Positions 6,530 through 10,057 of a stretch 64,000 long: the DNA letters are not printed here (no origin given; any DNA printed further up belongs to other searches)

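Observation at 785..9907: Five-gene, translationally coupled operon of orphan secreted Cys-rich proteins next to an SLH wall protein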

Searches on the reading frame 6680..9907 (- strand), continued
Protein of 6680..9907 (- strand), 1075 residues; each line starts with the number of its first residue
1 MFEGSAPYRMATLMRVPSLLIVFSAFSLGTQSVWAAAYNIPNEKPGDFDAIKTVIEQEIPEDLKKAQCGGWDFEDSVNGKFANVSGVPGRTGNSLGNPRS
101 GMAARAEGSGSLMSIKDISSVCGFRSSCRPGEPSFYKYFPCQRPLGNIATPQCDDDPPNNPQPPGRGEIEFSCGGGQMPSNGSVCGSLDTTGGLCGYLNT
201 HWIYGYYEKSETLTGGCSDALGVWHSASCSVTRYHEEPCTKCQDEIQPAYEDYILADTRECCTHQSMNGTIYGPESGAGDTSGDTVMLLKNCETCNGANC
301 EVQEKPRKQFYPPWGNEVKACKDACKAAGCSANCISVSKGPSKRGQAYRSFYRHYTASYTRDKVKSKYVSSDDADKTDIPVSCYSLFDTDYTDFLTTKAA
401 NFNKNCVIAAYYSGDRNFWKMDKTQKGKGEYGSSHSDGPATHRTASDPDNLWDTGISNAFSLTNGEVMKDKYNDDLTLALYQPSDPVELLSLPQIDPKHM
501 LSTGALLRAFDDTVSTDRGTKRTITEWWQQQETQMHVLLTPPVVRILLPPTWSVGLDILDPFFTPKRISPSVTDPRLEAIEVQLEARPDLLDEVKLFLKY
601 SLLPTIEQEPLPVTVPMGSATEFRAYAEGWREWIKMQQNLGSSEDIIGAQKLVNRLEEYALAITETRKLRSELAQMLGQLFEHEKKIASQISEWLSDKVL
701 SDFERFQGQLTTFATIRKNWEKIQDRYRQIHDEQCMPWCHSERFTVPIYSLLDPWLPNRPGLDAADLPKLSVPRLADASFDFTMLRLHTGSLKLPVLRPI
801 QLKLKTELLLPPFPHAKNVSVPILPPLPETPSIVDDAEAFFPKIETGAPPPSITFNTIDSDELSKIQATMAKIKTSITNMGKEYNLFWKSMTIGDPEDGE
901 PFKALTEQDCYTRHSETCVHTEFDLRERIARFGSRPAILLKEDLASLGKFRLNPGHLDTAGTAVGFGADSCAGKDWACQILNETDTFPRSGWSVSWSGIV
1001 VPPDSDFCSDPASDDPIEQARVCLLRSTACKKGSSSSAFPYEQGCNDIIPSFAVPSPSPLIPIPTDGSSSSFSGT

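Call 64: fold_search(model_id=the predicted structure, library=pdb)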
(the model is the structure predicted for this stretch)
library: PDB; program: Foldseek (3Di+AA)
matches with E <= 10: 10; with E <= 0.001: 0
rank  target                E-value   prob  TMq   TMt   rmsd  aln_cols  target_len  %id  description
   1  5azs_A                2.2e+00  0.05  0.04  0.08  18.8       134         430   11  Crystal structure of a membrane protein from Pseudomonas aeruginosa (released 2016-06-08)
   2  9jg0_R                3.9e+00  0.06  0.05  0.12  30.9       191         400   11  Cryo-EM structure of neuropeptide FF receptor 2 in the ligand-free state with BRIL fusion, anti-BRIL Fab, and nanobody (released 2025-04-09)
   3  5azs_C                5.9e+00  0.02  0.03  0.07  17.2       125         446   11  Crystal structure of a membrane protein from Pseudomonas aeruginosa (released 2016-06-08)
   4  4tw1_C                6.5e+00  0.00  0.04  0.10  25.0       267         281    9  Crystal structure of the octameric pore complex of the Staphylococcus aureus Bi-component Toxin LukGH (released 2014-11-12)
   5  3jc1_Ab               7.2e+00  0.07  0.07  0.29  14.9       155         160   12  Electron cryo-microscopy of the IST1-CHMP1B ESCRT-III copolymer (released 2015-12-16)
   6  7usy_J                7.9e+00  0.00  0.03  0.06  22.1       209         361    6  Structure of C. elegans TMC-1 complex with ARRD-6 (released 2022-10-19)
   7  5jxf_B                8.4e+00  0.02  0.05  0.06  34.5       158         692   18  Crystal structure of Flavobacterium psychrophilum DPP11 in complex with dipeptide Arg-Asp (released 2017-06-14)
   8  3ops_A                9.2e+00  0.02  0.03  0.07   5.2        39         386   13  Crystal structure of mandelate racemase/muconate lactonizing protein FROM GEOBACILLUS SP. Y412MC10 complexed with magn (released 2010-09-15)
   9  4mt0                  9.2e+00  0.01  0.04  0.08  18.4       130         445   10  Crystal Structure of the Open State of the Neisseria gonorrhoeae MtrE Outer Membrane Channel (released 2014-08-06)
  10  8k91_A                9.7e+00  0.02  0.04  0.06  19.6       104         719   10  CryoEM structure of LonC S582A hepatmer with Lysozyme (released 2024-08-07)

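Call 67: search_protein_families(library=pfam, alignment_id=A1, max_evalue=0.01)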
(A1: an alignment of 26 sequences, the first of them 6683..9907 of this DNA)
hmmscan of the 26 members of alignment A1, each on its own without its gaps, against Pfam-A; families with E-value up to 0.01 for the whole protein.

A. member 1, window:6683-9907:- (1075 aa): 0 families

B. families by the number of members that match (of 26 scanned): 1 family
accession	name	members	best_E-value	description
PF24371.1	DUF7527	1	0.0063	Domain of unknown function (DUF7527)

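Call 78: fold_search(model_id=the predicted structure, library=viral)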
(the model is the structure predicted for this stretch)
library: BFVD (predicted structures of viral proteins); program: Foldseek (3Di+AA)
matches with E <= 10: 30; with E <= 0.001: 0
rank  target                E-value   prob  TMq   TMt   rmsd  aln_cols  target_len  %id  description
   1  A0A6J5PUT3            2.5e-01  0.02  0.04  0.06  54.4       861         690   10  Portal protein [uncultured Caudovirales phage]
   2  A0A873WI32            2.1e+00  0.06  0.04  0.16  33.4       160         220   12  Uncharacterized protein [Klebsiella phage Miami]
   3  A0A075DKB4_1          2.2e+00  0.04  0.05  0.04  30.2       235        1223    9  Polyprotein (Fragment) [Rhizoctonia solani endornavirus - RS002]
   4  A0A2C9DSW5            2.2e+00  0.01  0.04  0.09  34.8       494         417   10  Uncharacterized protein [Eastern grey kangaroopox virus]
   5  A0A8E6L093            3.4e+00  0.01  0.03  0.04  20.8       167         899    7  (no name in the UniProt tables at hand)
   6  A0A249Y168            3.6e+00  0.11  0.04  0.35   6.2        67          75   18  (no name in the UniProt tables at hand)
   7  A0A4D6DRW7            4.0e+00  0.06  0.04  0.28   6.4        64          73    9  Uncharacterized protein [Enterococcus phage vB_EfaP_Efmus3]
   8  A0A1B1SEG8            4.0e+00  0.02  0.03  0.10  15.4        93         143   18  Uncharacterized protein [Pseudomonas phage Andromeda]
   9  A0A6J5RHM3            5.1e+00  0.03  0.03  0.12  16.3        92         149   16  Collagen triple helix repeat [uncultured Caudovirales phage]
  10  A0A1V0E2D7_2          5.4e+00  0.02  0.03  0.05  23.9       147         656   12  Polyprotein (Fragment) [Zika virus]
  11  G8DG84                5.7e+00  0.04  0.05  0.17  33.0       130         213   15  (no name in the UniProt tables at hand)
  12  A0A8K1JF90            6.0e+00  0.01  0.03  0.04  15.5       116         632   13  (no name in the UniProt tables at hand)
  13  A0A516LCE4            6.3e+00  0.03  0.04  0.22   6.7        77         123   14  (no name in the UniProt tables at hand)
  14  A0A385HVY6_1          6.6e+00  0.00  0.05  0.04  46.4       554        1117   10  (no name in the UniProt tables at hand)
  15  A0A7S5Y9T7            7.0e+00  0.06  0.03  0.25   5.4        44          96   14  (no name in the UniProt tables at hand)
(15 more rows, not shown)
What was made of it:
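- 6680..9907 (-): Gene A, 1075 aa. Signal peptide, then a Cys-rich beta-rich N-terminal half (about residues 50-420), then a conserved C-terminal half with a long helical hairpin (about 620-734). Foldseek best E is 2.2 against PDB and 0.25 against BFVD (calls 64, 78).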

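Call 79: search_dna_similar(query=window:6683-9907:-, collection=phages, mode=protein, max_evalue=0.001, max_rows=5)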
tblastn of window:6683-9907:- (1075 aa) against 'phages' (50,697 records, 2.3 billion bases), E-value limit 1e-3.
No match.

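Call 96: search_protein_families(library=pfam, proteins=[L002:16659-17297:+, L008:16805-17446:+, L012:11150-11851:+, L019:15988-16548:+, L026:16014-16562:+, L031:15493-16110:+, L036:16948-17565:+, L045:17030-17641:+, L052:12314-12940:+, L080:15994-16572:+], max_evalue=0.5)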
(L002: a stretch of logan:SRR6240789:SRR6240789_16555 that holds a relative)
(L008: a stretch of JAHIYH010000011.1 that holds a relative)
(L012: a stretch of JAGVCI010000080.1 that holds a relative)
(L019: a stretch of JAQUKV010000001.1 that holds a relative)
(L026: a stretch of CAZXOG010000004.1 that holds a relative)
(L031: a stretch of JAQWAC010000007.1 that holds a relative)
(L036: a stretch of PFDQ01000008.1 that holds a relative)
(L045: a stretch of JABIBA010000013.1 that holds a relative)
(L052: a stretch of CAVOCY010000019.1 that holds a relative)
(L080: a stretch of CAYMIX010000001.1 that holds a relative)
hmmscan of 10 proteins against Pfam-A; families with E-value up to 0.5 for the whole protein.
L002:16659-17297:+ (213 aa): 1 family
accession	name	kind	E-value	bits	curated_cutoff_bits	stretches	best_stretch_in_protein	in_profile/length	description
PF09768.15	Peptidase_M76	-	6.1e-05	23.3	25.2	1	39-108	33-98/170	Peptidase M76 family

L008:16805-17446:+ (214 aa): 1 family
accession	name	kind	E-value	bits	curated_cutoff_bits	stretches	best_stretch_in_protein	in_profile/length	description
PF13699.11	eCIS_core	-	0.2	12.3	22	1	81-95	61-75/79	eCIS core domain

L012:11150-11851:+ (234 aa): 2 families
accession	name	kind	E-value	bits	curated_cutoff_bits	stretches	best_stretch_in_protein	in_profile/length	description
PF18884.5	TSP3_bac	-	7.7e-06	26.1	25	1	144-164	1-21/22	Bacterial TSP3 repeat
PF01753.24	zf-MYND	-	0.02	15.4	22.7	1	18-38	10-30/39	MYND finger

L019:15988-16548:+ (187 aa): 3 families
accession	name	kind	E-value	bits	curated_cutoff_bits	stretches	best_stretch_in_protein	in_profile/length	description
PF09768.15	Peptidase_M76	-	0.00077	19.7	25.2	1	27-135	41-142/170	Peptidase M76 family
PF03589.19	Antiterm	-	0.015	15.8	26.7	1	102-163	5-63/87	Antitermination protein Q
PF20573.4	DUF6782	-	0.066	12.9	27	1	51-77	78-104/241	Putative metallopeptidase family (DUF6782)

L026:16014-16562:+ (183 aa): 0 families

L031:15493-16110:+ (206 aa): 1 family
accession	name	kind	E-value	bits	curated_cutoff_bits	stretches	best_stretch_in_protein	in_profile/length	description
PF20573.4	DUF6782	-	0.00064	19.5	27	1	51-109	78-138/241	Putative metallopeptidase family (DUF6782)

L036:16948-17565:+ (206 aa): 1 family
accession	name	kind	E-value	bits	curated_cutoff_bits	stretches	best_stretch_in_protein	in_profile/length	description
PF09768.15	Peptidase_M76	-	0.02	15.1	25.2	1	15-82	25-84/170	Peptidase M76 family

L045:17030-17641:+ (204 aa): 0 families

L052:12314-12940:+ (209 aa): 1 family
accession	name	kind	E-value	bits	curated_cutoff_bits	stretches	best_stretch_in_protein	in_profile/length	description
PF14891.12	Peptidase_M91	-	0.051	14.3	25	1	41-94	67-123/176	Effector protein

L080:15994-16572:+ (193 aa): 1 family
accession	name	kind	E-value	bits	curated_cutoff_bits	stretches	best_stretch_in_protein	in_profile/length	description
PF09768.15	Peptidase_M76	-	0.053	13.7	25.2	1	34-100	52-113/170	Peptidase M76 family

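Call 98: find_related_loci(query=A1, collection=viral_contigs, flank=5000)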
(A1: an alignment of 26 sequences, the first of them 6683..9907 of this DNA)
Query A1 (1075 aa) in viral_contigs; peptide patterns used: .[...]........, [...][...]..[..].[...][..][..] (x = any residue, [..] = any of these).
80 stretches matched a pattern, but none encodes a relative of the query by tblastn (E <= 1e-3).
